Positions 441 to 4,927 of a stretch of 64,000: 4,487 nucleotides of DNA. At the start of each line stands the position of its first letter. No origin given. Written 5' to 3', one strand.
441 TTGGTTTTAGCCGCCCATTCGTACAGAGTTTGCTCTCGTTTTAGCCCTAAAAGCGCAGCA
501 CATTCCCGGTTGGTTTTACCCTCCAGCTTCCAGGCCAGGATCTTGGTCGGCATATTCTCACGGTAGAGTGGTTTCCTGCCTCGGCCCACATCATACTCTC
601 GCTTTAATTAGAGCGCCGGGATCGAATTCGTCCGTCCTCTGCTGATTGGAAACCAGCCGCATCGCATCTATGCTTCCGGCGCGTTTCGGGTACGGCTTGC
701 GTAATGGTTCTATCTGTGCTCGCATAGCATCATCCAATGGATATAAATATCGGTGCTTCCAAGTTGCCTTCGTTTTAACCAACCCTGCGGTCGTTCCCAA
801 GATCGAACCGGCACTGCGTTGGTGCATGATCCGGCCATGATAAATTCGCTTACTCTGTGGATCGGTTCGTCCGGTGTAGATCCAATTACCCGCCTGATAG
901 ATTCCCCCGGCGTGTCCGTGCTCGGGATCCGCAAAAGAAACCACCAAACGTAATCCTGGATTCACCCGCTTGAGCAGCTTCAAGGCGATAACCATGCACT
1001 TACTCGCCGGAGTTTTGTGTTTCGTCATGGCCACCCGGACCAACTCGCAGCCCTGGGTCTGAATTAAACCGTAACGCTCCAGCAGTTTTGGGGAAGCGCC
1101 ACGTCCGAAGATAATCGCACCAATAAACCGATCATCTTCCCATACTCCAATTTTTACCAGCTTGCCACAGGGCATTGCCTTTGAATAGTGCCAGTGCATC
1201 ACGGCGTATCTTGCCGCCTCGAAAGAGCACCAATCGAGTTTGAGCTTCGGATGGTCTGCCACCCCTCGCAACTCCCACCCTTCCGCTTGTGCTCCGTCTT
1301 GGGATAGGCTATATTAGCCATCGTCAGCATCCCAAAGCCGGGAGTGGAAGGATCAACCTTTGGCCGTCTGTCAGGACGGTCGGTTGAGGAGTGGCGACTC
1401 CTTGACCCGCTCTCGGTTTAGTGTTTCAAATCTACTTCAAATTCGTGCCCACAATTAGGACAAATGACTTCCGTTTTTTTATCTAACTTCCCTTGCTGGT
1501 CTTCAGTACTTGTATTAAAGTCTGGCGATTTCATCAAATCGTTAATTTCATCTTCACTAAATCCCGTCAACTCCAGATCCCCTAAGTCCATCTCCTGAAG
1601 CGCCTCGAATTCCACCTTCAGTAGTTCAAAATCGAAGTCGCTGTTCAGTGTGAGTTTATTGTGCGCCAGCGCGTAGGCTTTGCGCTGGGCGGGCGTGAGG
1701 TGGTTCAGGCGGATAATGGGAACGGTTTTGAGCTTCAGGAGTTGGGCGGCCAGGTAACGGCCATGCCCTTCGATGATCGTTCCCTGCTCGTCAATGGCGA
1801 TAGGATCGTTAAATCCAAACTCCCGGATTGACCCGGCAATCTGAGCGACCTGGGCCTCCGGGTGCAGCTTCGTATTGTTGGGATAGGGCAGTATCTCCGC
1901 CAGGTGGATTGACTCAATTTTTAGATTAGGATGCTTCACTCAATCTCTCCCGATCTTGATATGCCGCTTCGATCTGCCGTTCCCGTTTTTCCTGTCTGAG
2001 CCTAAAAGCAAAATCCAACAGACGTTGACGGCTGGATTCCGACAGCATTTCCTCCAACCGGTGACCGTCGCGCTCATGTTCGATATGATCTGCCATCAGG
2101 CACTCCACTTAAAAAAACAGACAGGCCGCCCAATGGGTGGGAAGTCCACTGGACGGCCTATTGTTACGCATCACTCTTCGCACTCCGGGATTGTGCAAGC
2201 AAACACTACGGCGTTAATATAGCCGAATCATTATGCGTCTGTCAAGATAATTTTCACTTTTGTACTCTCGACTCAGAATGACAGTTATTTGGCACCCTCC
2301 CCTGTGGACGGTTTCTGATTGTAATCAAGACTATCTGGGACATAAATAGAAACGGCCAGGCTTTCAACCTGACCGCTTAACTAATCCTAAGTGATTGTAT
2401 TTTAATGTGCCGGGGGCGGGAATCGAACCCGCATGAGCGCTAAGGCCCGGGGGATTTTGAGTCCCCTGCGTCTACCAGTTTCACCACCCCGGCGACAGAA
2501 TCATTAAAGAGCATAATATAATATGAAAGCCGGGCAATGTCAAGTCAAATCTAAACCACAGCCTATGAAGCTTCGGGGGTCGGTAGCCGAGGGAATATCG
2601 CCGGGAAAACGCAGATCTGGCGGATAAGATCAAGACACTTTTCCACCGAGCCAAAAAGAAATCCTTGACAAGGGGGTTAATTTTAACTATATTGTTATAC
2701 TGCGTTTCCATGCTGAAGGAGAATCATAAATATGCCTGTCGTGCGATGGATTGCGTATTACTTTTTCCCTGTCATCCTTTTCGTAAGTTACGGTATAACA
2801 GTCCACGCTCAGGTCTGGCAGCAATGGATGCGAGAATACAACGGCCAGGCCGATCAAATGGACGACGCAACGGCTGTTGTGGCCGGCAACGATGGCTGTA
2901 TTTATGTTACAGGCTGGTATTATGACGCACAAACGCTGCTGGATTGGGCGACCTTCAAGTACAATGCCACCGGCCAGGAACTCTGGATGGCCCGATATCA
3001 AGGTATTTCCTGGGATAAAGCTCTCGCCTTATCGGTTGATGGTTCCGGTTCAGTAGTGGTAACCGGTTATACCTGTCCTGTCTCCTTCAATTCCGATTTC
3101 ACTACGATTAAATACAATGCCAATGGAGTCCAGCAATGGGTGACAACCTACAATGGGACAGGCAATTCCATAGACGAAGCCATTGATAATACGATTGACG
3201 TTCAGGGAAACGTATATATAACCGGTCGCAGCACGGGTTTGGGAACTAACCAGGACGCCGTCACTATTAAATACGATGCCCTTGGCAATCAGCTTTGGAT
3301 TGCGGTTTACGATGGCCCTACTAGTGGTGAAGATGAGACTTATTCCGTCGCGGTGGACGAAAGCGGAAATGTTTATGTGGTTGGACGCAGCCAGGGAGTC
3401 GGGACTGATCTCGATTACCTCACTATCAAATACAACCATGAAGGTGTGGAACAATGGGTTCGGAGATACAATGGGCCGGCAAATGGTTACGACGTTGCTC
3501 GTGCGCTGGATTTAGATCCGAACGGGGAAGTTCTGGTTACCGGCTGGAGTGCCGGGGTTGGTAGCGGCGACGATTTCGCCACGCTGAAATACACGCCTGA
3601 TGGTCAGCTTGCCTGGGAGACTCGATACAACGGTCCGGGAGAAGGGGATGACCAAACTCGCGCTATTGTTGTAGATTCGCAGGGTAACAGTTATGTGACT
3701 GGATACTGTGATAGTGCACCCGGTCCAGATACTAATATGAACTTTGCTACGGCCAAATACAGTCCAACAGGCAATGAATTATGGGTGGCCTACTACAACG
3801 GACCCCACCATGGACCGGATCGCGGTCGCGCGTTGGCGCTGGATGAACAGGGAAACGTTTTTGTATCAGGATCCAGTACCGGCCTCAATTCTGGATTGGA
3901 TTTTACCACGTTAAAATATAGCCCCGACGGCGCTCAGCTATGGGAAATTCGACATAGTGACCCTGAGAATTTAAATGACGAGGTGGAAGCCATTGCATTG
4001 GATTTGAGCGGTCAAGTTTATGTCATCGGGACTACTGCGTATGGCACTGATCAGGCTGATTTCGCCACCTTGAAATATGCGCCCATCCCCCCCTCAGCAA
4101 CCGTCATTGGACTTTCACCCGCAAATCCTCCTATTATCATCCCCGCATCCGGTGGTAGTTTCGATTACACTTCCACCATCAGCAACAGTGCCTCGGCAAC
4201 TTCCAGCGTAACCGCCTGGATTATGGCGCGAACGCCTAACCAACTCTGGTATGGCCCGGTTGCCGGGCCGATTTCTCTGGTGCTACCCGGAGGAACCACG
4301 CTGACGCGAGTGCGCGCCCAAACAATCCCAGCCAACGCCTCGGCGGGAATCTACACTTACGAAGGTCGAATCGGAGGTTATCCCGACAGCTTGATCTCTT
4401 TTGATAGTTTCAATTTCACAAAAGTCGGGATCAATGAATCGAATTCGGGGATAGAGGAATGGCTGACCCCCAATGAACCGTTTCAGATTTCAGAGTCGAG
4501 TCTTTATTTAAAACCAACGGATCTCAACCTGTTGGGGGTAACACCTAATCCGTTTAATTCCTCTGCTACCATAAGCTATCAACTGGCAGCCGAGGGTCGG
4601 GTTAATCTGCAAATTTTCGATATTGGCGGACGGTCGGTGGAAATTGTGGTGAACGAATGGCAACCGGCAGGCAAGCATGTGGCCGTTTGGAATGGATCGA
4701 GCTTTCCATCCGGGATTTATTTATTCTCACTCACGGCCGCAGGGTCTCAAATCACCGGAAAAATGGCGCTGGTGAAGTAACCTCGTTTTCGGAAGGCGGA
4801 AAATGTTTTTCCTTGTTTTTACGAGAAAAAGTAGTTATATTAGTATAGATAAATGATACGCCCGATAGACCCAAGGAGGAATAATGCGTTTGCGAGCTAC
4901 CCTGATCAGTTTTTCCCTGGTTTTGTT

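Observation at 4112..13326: Conserved unnamed ~105-aa module immediately upstream of the T9SS CTD in six unrelated cargo proteins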

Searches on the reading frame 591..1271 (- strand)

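Call 46: search_protein_families(library=pfam, proteins=[window:591-1271:-], max_evalue=0.001)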
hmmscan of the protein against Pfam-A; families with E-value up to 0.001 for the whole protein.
window:591-1271:- (226 aa): 1 family
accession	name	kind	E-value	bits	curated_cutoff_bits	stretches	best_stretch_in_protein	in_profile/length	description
PF25680.1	Mom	-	7e-43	147.1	27.1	1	10-196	2-202/202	Mom protein family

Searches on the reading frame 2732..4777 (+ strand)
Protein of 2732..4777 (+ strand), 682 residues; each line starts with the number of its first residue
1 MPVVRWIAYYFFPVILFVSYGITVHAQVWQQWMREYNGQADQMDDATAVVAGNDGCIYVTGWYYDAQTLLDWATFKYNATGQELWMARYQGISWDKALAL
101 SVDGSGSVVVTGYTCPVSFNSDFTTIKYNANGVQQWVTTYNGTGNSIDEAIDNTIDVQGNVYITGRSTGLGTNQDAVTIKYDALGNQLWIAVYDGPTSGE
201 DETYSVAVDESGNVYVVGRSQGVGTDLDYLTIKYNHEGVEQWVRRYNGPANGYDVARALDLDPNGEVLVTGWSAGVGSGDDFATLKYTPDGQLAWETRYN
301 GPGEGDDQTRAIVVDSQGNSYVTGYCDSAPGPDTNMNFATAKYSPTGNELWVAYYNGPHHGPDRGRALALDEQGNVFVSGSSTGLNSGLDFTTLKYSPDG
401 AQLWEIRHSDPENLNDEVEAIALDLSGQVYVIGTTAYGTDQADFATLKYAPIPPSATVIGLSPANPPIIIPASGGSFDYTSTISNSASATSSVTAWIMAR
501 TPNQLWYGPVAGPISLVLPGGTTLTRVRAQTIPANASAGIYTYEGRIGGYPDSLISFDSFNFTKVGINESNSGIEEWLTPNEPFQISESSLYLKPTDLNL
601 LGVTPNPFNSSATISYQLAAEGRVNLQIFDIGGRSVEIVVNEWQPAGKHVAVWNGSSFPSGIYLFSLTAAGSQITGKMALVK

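Call 9: search_protein_families(library=pfam, proteins=[window:2732-4777:+], max_evalue=0.1)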
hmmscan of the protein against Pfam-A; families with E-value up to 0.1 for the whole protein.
window:2732-4777:+ (682 aa): 7 families
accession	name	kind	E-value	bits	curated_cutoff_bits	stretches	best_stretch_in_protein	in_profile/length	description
PF06739.17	SBBP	-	4.5e-22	78.2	20.5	3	198-222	10-34/38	Beta-propeller repeat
PF18962.6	Por_Secre_tail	-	7.6e-08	33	27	1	605-678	3-73/75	Secretion system C-terminal sorting domain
PF13860.13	FlgD_ig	-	0.0012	19.2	27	1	618-670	18-76/79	FlgD Ig-like domain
PF17164.10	DUF5122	-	0.0013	19.4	27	1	263-293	2-32/36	Domain of unknown function (DUF5122) beta-propeller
PF13540.12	RCC1_2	-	0.0048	17.1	22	0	367-382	11-26/30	Regulator of chromosome condensation (RCC1) repeat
PF14433.11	SUKH-3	-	0.029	15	23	0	201-228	108-137/146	SUKH-3 immunity protein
PF19007.6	DUF5736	-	0.051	13.3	27.4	0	55-111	5-63/240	Domain of unknown function (DUF5736)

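Call 10: search_protein_families(library=ncbifam, proteins=[window:2732-4777:+], max_evalue=0.1)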
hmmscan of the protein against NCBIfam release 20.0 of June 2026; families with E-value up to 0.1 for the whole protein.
window:2732-4777:+ (682 aa): 5 families
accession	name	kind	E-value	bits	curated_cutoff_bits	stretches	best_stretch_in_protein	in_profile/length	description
NF047494.1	Lepto_SBBP_lipo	equivalog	1.1e-32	113.4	400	4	171-273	335-445/466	SBBP repeat beta-propeller lipoprotein, LipL53 family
TIGR02608.1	delta_60_rpt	domain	4.5e-30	103.3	76.5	6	254-293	1-40/55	delta-60 repeat domain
TIGR04183.1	Por_Secre_tail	domain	1.7e-08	34.3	23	1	603-678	1-69/72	T9SS type A sorting domain-containing protein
NF038113.1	T9SSA_dep_M36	equivalog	6e-06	24.7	885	1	573-678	767-866/869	T9SS-dependent M36 family metallopeptidase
NF052323.1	T9SSA_dep_M6i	equivalog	1.7e-05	23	600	1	605-672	962-1029/1043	T9SS-dependent M6-like inactivated metalloprotease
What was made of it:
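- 4112..4426 (+): Module copy 1 (subtype A), aa 461-565 of the SBBP β-propeller cargo (ORF 2732-4780). No Pfam/NCBIfam hit on these residues (calls 9, 10).
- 4427..4777 (+): 38-aa linker (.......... motif) plus type-A CTD of the SBBP cargo. PF18962 at aa 605-678 and TIGR04183 at 603-678 (calls 9, 10).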

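Call 53: find_encoding_contigs(protein=window:2732-4777:+, flank=1000, max_places=3)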
Protein window:2732-4777:+ (682 aa): no gene with exactly this product is on record in the collection.
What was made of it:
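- Tried and rejected: find_encoding_contigs for the window's SBBP protein found nothing on record (call 53).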

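Call 54: list_cluster_members(proteins=[window:2732-4777:+, window:48607-51978:+, window:40421-42775:-])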
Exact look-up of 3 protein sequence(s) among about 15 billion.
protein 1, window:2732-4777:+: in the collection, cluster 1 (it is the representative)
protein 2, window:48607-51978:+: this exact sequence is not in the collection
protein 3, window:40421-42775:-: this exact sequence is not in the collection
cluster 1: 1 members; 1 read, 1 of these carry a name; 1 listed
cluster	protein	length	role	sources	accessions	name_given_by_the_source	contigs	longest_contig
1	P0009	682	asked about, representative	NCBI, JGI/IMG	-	uncharacterized delta-60 repeat protein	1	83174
